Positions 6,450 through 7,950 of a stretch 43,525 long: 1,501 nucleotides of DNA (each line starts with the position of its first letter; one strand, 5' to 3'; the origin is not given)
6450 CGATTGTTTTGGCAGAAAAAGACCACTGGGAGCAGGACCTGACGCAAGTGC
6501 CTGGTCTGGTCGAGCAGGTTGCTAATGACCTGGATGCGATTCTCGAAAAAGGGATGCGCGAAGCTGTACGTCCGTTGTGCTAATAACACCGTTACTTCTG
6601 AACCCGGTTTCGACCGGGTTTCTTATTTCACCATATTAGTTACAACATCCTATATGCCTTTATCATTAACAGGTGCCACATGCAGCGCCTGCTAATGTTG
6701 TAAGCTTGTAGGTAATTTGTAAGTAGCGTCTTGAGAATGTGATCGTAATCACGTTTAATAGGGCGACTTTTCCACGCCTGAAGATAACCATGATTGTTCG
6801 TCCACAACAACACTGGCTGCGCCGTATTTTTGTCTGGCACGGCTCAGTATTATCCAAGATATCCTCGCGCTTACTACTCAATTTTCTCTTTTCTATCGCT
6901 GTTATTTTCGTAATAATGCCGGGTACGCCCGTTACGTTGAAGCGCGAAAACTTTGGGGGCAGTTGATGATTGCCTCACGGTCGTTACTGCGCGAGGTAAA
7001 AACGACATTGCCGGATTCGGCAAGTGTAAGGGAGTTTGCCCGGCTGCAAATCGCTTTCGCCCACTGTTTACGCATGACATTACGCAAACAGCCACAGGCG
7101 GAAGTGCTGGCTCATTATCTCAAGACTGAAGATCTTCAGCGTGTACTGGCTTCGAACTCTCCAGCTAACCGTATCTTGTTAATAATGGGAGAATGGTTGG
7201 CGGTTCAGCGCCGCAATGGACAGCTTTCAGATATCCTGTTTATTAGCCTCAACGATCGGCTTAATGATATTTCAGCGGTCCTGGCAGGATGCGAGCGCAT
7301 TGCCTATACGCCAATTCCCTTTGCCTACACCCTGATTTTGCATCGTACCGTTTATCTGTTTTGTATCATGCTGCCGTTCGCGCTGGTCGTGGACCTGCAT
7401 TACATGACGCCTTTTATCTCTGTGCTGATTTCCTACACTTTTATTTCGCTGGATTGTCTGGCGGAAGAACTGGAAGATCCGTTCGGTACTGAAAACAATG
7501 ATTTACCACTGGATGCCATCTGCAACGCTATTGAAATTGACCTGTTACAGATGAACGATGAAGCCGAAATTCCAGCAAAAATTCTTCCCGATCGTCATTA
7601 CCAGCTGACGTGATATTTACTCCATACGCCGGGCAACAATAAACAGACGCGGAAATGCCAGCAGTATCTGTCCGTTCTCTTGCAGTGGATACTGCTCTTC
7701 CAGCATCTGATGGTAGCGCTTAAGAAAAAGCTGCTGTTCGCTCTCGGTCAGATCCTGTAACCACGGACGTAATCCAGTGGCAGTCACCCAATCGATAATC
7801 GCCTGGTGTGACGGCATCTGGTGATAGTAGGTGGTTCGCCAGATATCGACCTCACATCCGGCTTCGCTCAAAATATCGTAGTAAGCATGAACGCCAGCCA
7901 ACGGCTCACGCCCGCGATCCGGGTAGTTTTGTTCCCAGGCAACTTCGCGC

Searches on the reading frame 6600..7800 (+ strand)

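Call 19: search_solved_structures(query=L001:1691-2602:+, show_alignments=2)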
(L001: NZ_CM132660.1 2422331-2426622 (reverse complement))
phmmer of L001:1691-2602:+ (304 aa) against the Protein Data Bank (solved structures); distinct sequences matched with E-value up to 0.001: 22.
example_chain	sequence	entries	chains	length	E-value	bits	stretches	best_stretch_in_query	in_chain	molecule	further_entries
4wd7_A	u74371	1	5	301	2.1e-105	355.6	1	1-296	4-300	Bestrophin domain protein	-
6iv4_A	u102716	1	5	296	3.3e-105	354.9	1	1-292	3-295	Bestrophin homolog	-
6iv3_A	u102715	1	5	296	4.2e-105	354.5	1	1-292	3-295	Bestrophin homolog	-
4wd8_A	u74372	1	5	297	6.7e-105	353.9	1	1-292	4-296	Bestrophin domain protein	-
6ivm_A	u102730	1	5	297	7.3e-105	353.8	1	1-292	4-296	Ibestrophin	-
6ivq_A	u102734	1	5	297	1.8e-104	352.4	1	1-292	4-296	Ibestrophin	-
5x87_A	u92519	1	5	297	2.6e-104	351.9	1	1-292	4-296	Bestrophin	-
6iv1_A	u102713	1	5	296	2.7e-104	351.9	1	1-292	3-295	Bestrophin homolog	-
6ivl_A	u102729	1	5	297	2.8e-104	351.8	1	1-292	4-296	Ibestrophin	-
6iv0_A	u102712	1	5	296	2.9e-104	351.8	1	1-292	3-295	Bestrophin homolog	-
6ivk_A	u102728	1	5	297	6e-104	350.8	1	1-292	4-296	Ibestrophin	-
6ivn_A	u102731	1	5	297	6e-104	350.7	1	1-292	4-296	Ibestrophin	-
6ivj_A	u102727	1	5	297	6e-104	350.7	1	1-292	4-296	Ibestrophin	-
6ivo_A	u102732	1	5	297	9.6e-104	350.1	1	1-292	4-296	bestrophin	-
6ivp_A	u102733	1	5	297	9.6e-104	350.1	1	1-292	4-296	bestrophin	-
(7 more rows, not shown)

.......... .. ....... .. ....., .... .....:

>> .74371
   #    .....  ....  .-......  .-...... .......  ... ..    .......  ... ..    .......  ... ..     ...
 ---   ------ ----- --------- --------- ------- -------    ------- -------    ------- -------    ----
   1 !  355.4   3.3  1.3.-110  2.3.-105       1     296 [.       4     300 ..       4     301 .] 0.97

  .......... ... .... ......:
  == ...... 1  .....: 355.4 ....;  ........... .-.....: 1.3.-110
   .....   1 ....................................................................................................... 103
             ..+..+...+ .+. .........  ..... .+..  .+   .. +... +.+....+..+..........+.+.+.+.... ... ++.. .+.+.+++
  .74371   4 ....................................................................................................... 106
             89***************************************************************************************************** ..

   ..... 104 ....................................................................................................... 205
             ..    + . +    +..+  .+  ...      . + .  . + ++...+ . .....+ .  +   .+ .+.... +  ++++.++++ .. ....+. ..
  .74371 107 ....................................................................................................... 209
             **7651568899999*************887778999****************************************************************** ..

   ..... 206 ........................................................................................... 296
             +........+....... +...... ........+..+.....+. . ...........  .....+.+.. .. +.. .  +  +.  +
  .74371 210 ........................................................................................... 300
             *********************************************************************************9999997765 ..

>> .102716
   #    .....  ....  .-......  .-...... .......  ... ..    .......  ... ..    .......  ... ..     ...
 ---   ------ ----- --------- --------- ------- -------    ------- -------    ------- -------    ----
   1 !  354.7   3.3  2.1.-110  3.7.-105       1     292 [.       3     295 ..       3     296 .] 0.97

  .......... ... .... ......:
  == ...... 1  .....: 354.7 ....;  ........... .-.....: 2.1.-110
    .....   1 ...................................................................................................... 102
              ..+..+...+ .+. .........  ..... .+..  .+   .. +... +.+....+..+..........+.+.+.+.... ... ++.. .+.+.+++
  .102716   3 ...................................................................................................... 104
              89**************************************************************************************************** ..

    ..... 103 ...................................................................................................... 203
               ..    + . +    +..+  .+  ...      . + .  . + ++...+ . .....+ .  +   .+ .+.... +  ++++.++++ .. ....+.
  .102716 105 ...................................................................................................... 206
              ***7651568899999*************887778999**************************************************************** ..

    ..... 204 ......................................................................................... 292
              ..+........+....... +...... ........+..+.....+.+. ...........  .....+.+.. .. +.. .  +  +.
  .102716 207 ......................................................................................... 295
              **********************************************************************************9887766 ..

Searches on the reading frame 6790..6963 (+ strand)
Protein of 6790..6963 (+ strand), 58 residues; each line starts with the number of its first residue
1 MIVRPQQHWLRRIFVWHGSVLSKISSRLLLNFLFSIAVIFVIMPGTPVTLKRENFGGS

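Call 18: list_cluster_members(proteins=[window:6790-6963:+, window:6739-6963:+, window:6963-7610:+, window:6966-7610:+])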
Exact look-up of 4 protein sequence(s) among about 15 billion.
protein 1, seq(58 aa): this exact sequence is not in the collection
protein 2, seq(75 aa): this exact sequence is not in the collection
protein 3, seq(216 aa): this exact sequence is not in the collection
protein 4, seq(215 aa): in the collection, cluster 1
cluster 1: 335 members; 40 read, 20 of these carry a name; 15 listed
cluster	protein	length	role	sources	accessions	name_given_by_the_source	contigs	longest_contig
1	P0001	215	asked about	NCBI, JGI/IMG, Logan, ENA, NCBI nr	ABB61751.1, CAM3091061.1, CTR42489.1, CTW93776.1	inner membrane protein [Escherichia coli] | putative membrane protein | conserved hypothetical protein [Shigella dysenteriae Sd197]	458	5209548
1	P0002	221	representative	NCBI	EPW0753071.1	bestrophin family protein, partial [Shigella flexneri]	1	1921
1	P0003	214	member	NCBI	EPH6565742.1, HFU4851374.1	TPA: bestrophin family protein, partial [Escherichia coli]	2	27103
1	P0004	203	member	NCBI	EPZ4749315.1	bestrophin family protein, partial [Escherichia coli]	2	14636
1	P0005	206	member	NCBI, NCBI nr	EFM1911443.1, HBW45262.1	MAG TPA: hypothetical protein DEF71_10535, partial [Shigella sp.] | hypothetical protein [Escherichia coli]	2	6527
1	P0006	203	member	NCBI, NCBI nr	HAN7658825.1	TPA: hypothetical protein IF637_005042, partial [Escherichia coli] | hypothetical protein [Escherichia coli]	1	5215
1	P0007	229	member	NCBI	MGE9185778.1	bestrophin family protein, partial [Escherichia coli]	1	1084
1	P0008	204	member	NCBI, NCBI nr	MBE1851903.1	hypothetical protein ILR00_24965, partial [Escherichia coli] | hypothetical protein [Escherichia coli]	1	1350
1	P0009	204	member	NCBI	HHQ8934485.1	TPA: bestrophin family protein, partial [Escherichia coli]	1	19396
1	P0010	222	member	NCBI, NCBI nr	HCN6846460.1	TPA: hypothetical protein N6114_004001, partial [Escherichia coli] | hypothetical protein [Escherichia coli]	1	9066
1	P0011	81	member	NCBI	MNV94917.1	Bestrophin, RFP-TM, chloride channel [compost metagenome]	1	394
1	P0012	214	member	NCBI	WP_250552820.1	bestrophin family protein, partial [Escherichia coli]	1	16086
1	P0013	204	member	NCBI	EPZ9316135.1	bestrophin family protein, partial [Shigella flexneri]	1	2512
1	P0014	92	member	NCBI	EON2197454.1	bestrophin family ion channel, partial [Shigella flexneri]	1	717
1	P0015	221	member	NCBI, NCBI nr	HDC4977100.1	TPA: hypothetical protein O8V18_004973, partial [Escherichia coli] | hypothetical protein [Escherichia coli]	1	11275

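Call 20: find_encoding_contigs(protein=P0001, flank=2500, max_places=10)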
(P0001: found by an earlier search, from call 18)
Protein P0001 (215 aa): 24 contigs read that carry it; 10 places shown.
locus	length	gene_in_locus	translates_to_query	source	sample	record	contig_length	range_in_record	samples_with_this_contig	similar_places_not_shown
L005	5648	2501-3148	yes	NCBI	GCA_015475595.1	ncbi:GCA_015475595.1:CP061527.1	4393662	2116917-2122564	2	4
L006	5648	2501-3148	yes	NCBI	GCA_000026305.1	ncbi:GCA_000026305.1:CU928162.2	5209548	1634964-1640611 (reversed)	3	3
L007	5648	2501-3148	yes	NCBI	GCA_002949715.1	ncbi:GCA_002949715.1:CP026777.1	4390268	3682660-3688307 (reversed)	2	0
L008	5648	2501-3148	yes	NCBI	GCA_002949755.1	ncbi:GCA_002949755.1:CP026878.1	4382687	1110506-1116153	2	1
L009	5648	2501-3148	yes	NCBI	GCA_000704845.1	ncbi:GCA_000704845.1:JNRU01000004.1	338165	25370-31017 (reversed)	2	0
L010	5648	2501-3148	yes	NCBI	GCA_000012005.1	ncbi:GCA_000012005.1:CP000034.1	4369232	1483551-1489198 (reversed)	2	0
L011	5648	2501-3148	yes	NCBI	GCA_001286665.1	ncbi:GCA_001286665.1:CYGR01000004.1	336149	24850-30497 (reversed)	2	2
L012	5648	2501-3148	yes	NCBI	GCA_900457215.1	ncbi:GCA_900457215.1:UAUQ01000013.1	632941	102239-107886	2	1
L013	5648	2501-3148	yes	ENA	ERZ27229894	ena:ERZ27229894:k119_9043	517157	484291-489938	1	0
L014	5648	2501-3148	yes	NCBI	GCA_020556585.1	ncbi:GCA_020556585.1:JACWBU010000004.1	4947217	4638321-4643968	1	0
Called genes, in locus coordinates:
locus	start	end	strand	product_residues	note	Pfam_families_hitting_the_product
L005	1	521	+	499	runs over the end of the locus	PF00990:GGDEF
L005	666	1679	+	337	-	PF01232:Mannitol_dh, PF08125:Mannitol_dh_C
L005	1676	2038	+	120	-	PF08125:Mannitol_dh_C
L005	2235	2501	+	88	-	PF25539:Bestrophin_2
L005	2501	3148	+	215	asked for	PF25539:Bestrophin_2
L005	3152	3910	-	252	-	PF13489:Methyltransf_23, PF01728:FtsJ (weak), PF13847:Methyltransf_31, PF08241:Methyltransf_11, PF08242:Methyltransf_12, PF13649:Methyltransf_25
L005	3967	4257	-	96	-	PF03992:ABM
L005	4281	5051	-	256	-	PF01791:DeoC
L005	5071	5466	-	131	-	PF03400:DDE_Tnp_IS1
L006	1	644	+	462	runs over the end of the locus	PF00171:Aldedh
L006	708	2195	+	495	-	PF01232:Mannitol_dh, PF08125:Mannitol_dh_C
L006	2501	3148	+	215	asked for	PF25539:Bestrophin_2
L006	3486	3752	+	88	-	PF13744:HTH_37 (weak), PF17762:HTH_ParB (weak), PF12844:HTH_19 (weak), PF13560:HTH_31 (faint), PF01381:HTH_3, PF13443:HTH_26 (weak)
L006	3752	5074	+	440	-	PF13657:Couple_hipA, PF07804:HipA_C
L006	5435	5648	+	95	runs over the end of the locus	-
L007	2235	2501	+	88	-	PF25539:Bestrophin_2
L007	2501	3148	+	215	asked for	PF25539:Bestrophin_2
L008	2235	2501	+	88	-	PF25539:Bestrophin_2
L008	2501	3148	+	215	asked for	PF25539:Bestrophin_2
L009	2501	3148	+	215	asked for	PF25539:Bestrophin_2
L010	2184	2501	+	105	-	PF25539:Bestrophin_2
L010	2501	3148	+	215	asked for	PF25539:Bestrophin_2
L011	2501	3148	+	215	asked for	PF25539:Bestrophin_2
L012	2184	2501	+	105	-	PF25539:Bestrophin_2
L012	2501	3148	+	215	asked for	PF25539:Bestrophin_2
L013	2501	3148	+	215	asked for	PF25539:Bestrophin_2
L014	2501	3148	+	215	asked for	PF25539:Bestrophin_2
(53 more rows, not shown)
